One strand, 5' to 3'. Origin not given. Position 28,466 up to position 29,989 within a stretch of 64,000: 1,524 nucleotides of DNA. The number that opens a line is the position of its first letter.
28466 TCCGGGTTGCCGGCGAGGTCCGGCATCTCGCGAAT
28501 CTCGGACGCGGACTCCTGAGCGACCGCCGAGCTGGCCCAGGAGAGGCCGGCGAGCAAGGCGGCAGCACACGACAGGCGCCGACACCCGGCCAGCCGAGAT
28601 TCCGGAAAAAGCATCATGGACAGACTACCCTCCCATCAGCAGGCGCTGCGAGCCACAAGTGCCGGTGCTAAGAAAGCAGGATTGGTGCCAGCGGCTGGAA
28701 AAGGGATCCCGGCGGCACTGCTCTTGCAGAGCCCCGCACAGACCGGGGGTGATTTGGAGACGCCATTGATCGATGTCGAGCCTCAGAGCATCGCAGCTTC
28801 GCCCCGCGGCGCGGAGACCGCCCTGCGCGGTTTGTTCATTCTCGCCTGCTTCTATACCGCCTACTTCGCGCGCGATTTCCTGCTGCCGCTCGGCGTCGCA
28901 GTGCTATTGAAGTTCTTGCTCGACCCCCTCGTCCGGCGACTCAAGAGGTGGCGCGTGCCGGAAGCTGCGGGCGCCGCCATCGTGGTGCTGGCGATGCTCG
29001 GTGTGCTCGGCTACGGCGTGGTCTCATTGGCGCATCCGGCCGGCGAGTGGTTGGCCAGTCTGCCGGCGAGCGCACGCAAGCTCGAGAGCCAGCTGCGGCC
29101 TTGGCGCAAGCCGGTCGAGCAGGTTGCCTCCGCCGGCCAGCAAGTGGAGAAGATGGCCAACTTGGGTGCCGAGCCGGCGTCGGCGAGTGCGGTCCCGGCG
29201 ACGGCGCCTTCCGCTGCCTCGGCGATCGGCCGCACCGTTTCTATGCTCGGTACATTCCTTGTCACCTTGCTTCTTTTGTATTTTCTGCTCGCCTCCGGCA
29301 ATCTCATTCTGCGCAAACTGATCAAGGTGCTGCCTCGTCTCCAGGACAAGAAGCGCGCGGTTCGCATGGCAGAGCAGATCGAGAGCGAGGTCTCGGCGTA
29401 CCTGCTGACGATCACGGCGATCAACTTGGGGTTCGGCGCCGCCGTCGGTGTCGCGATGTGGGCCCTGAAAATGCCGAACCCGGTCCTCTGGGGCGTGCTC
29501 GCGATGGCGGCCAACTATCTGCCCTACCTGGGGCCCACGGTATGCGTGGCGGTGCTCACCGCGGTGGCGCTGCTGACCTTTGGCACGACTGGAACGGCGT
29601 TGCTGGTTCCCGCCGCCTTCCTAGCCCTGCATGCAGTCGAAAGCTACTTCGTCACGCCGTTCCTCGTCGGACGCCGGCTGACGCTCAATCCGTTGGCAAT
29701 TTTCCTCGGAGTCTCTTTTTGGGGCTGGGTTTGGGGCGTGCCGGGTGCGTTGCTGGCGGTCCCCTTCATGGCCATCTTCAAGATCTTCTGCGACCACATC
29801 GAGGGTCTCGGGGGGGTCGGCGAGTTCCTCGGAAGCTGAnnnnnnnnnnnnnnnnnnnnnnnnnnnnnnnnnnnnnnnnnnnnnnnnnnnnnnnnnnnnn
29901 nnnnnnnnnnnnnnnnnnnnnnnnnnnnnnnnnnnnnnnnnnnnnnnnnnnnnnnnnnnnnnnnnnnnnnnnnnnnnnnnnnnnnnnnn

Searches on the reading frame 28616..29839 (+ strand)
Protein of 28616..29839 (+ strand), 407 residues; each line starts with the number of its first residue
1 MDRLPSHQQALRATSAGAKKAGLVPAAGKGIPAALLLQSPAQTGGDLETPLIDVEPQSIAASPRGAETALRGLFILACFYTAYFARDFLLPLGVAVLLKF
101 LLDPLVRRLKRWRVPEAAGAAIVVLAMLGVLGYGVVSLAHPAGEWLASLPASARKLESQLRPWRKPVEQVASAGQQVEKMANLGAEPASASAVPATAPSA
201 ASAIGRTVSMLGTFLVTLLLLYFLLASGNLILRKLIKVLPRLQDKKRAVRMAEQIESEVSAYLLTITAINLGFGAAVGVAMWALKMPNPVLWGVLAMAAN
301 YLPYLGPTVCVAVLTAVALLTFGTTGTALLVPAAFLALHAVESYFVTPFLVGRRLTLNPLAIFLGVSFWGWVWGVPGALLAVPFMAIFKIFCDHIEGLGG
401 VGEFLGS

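Call 3: search_protein_families(library=pfam, proteins=[window:28616-29839:+], max_evalue=0.1)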
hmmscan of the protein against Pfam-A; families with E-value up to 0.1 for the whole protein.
window:28616-29839:+ (407 aa): 1 family
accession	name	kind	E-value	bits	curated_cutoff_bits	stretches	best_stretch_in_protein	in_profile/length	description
PF01594.21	AI-2E_transport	-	2.9e-52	178.3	34.3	1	73-395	5-326/327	AI-2E family transporter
